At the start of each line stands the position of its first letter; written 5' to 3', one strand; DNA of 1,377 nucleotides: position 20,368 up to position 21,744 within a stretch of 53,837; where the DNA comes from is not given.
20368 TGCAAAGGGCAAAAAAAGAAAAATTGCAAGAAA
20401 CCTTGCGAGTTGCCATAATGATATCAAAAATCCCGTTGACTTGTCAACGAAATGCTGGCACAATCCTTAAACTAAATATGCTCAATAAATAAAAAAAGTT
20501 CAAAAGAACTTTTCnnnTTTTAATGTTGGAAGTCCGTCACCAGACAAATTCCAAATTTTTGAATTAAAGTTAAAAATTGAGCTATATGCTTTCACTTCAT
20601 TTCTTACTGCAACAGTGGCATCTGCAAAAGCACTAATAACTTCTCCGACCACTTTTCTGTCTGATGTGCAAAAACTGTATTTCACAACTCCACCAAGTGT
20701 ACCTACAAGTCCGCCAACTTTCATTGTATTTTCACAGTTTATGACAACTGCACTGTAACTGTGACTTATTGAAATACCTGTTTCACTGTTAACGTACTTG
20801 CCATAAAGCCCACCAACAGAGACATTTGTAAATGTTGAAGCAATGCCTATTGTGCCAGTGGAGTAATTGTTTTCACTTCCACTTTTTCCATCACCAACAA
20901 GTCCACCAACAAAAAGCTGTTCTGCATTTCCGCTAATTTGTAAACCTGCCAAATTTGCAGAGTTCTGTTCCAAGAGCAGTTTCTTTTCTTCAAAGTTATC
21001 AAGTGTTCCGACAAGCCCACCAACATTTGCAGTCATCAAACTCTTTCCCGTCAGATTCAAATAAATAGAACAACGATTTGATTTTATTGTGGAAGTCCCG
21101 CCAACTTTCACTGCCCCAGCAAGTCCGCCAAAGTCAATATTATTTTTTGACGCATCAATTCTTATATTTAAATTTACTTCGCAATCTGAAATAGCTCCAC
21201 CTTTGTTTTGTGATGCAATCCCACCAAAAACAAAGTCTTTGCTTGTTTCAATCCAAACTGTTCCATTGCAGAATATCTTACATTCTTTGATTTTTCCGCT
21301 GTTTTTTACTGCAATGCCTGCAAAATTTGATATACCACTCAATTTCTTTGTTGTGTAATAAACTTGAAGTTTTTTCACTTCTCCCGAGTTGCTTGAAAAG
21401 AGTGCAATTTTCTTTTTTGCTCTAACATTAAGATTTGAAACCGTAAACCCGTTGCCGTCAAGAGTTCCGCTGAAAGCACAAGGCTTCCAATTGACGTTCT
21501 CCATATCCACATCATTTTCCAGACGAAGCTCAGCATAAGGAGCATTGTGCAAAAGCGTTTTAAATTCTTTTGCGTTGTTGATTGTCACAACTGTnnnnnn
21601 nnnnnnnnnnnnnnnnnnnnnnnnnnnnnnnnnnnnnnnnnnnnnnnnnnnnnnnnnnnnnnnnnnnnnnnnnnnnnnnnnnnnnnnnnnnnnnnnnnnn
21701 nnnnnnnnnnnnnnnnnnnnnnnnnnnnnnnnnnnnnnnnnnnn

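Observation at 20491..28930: Eight-gene operon joining an SPFH/zinc-ribbon protein, two Snf7-like ESCRT-III proteins and an MIT-AAA Vps4-like ATPase: candidate bacterial ESCRT-III/Vps4 membrane-remodelling system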

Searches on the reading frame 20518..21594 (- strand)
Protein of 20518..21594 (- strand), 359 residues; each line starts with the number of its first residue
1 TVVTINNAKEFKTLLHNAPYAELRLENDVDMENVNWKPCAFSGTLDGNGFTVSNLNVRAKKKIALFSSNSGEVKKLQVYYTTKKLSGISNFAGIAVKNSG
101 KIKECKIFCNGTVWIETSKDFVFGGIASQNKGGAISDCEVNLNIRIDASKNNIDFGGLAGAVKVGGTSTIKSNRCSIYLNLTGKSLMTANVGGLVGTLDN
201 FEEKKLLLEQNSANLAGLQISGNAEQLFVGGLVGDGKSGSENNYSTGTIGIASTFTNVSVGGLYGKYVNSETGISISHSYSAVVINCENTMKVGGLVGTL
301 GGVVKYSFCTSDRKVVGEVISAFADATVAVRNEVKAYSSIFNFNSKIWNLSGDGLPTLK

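Call 53: search_protein_families(library=pfam, max_evalue=10, proteins=[window:20518-21594:-])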
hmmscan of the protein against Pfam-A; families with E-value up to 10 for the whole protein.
seq(359 aa): 1 family
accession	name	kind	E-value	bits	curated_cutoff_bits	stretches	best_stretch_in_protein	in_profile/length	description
PF20585.4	Pectate_lyase_5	-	0.37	11.4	24.3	1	3-79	2-89/126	Putative pectate lyase-like adhesive domain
